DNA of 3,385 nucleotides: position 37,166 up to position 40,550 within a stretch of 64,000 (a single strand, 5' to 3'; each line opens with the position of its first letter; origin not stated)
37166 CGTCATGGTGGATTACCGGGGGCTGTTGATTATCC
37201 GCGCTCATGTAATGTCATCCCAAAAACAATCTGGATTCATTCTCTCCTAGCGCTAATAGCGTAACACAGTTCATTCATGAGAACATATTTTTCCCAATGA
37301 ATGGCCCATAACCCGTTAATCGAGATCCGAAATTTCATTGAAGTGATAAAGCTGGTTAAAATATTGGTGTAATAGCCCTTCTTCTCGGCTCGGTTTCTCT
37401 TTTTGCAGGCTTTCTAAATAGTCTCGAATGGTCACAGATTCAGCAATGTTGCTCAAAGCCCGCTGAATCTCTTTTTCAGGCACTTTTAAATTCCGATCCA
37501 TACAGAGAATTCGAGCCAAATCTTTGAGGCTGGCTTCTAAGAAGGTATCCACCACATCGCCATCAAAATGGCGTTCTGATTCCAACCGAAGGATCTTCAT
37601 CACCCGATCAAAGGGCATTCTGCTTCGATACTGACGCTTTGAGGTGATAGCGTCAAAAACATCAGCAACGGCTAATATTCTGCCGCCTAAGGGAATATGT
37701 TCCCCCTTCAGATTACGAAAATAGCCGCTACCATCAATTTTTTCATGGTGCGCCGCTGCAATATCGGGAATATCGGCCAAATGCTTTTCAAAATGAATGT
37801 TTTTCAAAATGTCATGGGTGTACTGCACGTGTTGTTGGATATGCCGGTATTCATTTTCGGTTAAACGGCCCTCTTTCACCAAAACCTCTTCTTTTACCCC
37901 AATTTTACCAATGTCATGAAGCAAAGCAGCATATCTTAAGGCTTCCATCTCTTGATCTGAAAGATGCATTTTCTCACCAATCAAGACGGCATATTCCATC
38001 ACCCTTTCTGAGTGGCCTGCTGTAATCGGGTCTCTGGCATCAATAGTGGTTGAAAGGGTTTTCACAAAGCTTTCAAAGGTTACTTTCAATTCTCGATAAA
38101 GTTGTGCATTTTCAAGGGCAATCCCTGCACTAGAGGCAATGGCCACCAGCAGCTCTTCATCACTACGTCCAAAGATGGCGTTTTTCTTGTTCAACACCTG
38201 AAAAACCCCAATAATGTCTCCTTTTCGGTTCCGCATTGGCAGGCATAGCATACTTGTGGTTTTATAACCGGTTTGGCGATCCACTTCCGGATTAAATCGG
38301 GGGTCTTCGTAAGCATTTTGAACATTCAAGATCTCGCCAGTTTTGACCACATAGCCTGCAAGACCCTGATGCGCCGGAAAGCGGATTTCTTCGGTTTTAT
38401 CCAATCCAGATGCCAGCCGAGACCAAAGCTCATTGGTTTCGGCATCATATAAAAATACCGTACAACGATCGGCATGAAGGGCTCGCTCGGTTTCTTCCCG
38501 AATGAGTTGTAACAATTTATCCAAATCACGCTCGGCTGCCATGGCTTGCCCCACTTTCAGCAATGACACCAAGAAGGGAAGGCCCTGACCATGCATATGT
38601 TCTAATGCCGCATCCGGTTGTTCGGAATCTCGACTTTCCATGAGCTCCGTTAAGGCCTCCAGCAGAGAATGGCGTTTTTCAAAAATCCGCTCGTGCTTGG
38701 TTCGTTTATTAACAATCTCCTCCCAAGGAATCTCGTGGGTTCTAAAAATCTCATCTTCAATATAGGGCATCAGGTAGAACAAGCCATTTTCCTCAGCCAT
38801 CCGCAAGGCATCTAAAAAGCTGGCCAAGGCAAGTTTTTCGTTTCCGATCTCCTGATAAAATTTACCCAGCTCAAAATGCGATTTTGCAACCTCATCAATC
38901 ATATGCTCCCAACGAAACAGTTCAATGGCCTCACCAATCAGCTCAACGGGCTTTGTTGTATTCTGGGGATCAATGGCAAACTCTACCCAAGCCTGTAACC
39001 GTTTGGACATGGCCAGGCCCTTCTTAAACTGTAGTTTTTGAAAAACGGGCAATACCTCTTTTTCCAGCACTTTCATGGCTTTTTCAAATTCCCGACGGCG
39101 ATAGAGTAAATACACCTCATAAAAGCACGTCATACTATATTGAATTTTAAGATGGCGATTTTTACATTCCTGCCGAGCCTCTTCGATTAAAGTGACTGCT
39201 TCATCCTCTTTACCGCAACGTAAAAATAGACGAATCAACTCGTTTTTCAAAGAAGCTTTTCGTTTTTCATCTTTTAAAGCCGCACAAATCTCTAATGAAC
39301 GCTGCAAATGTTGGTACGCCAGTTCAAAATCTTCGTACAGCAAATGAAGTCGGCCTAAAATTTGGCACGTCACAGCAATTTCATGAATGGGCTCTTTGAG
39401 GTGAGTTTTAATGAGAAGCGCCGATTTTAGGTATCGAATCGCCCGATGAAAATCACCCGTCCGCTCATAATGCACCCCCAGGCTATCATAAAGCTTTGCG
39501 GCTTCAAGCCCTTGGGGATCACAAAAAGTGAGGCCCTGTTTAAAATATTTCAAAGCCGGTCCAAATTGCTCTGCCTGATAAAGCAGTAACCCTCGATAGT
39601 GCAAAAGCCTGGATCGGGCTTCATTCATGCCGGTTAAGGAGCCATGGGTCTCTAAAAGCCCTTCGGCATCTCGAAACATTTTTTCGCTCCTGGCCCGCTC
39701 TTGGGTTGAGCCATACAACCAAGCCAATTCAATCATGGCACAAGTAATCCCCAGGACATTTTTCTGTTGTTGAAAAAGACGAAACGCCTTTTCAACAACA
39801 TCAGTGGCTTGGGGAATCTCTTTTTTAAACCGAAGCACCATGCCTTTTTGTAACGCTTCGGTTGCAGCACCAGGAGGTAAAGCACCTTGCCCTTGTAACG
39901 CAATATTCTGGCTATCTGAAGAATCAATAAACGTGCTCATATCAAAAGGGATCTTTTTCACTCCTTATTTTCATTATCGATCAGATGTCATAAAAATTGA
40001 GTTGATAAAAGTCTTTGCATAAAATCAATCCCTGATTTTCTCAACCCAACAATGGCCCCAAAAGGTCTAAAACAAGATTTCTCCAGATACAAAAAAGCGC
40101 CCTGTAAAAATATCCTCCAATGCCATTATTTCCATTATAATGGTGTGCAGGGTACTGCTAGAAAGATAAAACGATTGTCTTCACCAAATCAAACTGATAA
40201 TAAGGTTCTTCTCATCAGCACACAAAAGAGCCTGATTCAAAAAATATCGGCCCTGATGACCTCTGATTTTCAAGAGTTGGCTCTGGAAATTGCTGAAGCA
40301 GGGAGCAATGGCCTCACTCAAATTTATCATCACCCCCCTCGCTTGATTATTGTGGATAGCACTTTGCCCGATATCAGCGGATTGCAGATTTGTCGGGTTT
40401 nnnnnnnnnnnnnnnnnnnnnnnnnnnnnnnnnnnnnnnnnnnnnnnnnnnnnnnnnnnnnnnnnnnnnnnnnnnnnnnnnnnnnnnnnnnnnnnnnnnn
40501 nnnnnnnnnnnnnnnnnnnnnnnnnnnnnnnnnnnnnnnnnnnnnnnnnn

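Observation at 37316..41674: Divergent pair: TPR-GAF-HD-GY(F) protein and a pseudo-receiver fused to degenerate GGDEF with intact I-site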

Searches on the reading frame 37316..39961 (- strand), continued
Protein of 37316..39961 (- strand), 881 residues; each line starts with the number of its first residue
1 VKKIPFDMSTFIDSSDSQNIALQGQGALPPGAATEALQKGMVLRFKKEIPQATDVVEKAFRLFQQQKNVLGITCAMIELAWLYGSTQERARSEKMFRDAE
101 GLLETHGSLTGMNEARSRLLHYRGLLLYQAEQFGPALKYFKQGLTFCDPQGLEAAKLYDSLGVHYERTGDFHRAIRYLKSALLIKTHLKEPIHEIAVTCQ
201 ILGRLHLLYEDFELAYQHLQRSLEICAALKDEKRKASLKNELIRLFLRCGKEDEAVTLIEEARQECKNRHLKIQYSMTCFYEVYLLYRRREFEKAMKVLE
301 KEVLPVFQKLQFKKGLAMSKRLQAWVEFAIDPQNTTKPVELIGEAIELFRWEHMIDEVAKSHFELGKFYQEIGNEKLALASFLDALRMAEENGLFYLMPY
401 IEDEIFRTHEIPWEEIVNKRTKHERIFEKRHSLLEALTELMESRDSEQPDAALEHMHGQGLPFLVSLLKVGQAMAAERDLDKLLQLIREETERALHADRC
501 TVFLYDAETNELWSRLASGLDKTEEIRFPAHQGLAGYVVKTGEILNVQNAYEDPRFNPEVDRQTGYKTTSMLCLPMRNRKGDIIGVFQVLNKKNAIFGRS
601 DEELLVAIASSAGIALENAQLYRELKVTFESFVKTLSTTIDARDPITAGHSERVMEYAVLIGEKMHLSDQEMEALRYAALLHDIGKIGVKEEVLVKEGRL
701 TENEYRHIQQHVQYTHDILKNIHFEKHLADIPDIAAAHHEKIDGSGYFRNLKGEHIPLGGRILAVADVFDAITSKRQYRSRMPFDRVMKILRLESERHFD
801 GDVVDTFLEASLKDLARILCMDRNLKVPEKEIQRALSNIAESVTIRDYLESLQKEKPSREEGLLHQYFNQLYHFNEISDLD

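Call 50: find_encoding_contigs(protein=P0054, flank=5000, max_places=1)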
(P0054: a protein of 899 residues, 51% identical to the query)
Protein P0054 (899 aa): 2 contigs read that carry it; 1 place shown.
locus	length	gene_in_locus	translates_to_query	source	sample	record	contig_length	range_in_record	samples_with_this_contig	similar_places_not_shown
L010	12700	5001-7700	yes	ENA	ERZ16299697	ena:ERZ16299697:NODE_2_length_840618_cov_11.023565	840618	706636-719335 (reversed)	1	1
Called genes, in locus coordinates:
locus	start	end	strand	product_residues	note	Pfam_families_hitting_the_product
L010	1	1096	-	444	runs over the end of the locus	PF13742:tRNA_anti_2, PF01336:tRNA_anti-codon, PF02601:Exonuc_VII_L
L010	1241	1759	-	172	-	PF02577:BFN_dom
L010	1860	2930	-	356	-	PF10502:Peptidase_S26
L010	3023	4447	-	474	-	PF00072:Response_reg, PF00990:GGDEF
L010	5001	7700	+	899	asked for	PF00515:TPR_1 (faint), PF07719:TPR_2 (faint), PF17874:TPR_MalT (weak), PF01590:GAF, PF13185:GAF_2, PF13492:GAF_3, PF01966:HD, PF13487:HD_5, +3 more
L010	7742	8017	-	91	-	-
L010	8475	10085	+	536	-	PF03255:ACCA, PF01039:Carboxyl_trans, PF06833:MdcE (faint)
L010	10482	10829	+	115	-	-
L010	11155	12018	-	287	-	PF11209:LmeA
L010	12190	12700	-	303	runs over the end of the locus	PF00071:Ras (weak), PF00350:Dynamin_N (faint), PF01926:MMR_HSR1, PF02421:FeoB_N, PF03193:RsgA_GTPase (faint), PF00009:GTP_EFTU, PF07650:KH_2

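Call 51: find_encoding_contigs(protein=P0040, flank=5000, max_places=1)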
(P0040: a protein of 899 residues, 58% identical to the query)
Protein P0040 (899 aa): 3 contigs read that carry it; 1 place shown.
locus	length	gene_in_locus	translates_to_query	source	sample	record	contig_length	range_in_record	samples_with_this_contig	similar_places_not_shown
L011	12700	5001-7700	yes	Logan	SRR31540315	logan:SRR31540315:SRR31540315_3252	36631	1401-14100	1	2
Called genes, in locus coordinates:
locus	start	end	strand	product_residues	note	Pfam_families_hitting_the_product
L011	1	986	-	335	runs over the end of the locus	PF00389:2-Hacid_dh, PF02826:2-Hacid_dh_C, PF03446:NAD_binding_2 (weak)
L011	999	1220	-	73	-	PF07927:HicA_toxin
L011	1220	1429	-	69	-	-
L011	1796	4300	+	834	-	PF01368:DHH, PF02272:DHHA1, PF17768:RecJ_OB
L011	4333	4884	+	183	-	PF00156:Pribosyltran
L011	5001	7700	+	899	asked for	PF28559:TPR_SusR (faint), PF00515:TPR_1 (faint), PF13424:TPR_12 (weak), PF01590:GAF, PF13185:GAF_2, PF13492:GAF_3, PF01966:HD, PF13487:HD_5, +5 more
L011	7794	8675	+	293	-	PF13487:HD_5, PF01966:HD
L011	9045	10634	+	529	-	PF03023:MurJ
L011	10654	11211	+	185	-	PF00578:AhpC-TSA, PF08534:Redoxin, PF13905:Thioredoxin_8 (faint)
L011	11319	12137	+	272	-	-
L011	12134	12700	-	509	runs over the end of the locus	PF00224:PK, PF02887:PK_C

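Call 52: find_encoding_contigs(protein=P0050, flank=5000, max_places=1)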
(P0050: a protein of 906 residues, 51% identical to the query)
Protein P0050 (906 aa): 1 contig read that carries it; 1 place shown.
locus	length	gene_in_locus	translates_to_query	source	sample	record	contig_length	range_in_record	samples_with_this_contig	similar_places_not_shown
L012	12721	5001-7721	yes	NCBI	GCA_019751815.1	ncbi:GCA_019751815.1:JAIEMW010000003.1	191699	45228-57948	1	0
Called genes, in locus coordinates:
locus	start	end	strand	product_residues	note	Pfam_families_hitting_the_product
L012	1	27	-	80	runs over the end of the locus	PF02609:Exonuc_VII_S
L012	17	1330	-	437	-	PF13742:tRNA_anti_2, PF01336:tRNA_anti-codon, PF02601:Exonuc_VII_L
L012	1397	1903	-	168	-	PF02577:BFN_dom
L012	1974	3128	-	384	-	PF02861:Clp_N (faint), PF10502:Peptidase_S26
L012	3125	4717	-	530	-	PF00072:Response_reg, PF00990:GGDEF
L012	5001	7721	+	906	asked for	PF10602:RPN7 (faint), PF14938:SNAP (faint), PF17874:TPR_MalT, PF01590:GAF, PF13185:GAF_2, PF13492:GAF_3, PF01966:HD, PF13487:HD_5, +6 more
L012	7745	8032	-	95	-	-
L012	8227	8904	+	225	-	PF00583:Acetyltransf_1, PF13673:Acetyltransf_10, PF13508:Acetyltransf_7, PF08445:FR47 (weak)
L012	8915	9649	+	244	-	-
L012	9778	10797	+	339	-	-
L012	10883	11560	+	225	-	-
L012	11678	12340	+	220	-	-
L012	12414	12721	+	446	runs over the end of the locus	PF00202:Aminotran_3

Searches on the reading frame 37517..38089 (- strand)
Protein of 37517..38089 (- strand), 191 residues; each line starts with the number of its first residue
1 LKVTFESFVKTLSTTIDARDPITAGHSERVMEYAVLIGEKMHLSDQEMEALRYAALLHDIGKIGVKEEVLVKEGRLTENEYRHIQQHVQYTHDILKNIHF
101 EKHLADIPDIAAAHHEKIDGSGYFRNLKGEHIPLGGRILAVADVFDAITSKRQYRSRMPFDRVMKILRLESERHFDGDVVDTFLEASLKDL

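Call 63: find_homologous_proteins(query=window:37517-38089:-, max_evalue=1e-8)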
Query window:37517-38089:- (191 aa): 3786 proteins with E <= 1e-8 among 3916 candidates; the best 120 are listed.
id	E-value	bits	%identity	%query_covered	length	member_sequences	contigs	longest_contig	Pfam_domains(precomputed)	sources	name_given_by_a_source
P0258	5.2e-79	282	65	100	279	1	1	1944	PF13487.13,PF01966.29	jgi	jgi:HD-GYP domain-containing protein (c-di-GMP phosphodiesterase class II)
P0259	3.3e-78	280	64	98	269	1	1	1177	PF13487.13,PF01966.29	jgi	jgi:HD-GYP domain-containing protein (c-di-GMP phosphodiesterase class II)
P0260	4.2e-75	270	62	98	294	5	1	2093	PF13487.13,PF01966.29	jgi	jgi:putative nucleotidyltransferase with HDIG domain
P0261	7.5e-68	246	60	99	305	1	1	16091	PF13487.13,PF01966.29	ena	-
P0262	5.2e-67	243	57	99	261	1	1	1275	PF13487.13,PF01966.29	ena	-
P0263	3.5e-66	241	57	98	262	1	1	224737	PF13487.13,PF01966.29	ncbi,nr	ncbi:MAG: HD-GYP domain-containing protein [Ignavibacteriales bacterium]|nr:HD-GYP domain-containing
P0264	7.4e-66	240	59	96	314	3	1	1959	PF13487.13,PF01966.29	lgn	-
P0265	1.2e-65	239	58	99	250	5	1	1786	PF13487.13,PF01966.29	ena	-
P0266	5.0e-65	237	59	96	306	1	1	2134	PF13487.13,PF01966.29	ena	-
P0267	1.9e-64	235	61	98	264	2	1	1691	PF13487.13,PF01966.29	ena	-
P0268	1.6e-63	232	56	99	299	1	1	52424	PF13487.13,PF01966.29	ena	-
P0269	1.9e-63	232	57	98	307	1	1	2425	PF13487.13,PF01966.29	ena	-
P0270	2.1e-63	232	57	98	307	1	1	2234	PF13487.13,PF01966.29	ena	-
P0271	3.1e-63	231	58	98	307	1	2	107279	PF13487.13,PF01966.29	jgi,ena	-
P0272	3.8e-63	231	55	98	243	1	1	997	PF13487.13,PF01966.29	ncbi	-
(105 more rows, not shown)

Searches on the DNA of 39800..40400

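Call 77: search_rna_families(source=window, start=39800, end=40400, threshold=evalue, max_evalue=1)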
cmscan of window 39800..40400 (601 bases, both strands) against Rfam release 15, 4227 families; matches with E-value up to 1: 0.
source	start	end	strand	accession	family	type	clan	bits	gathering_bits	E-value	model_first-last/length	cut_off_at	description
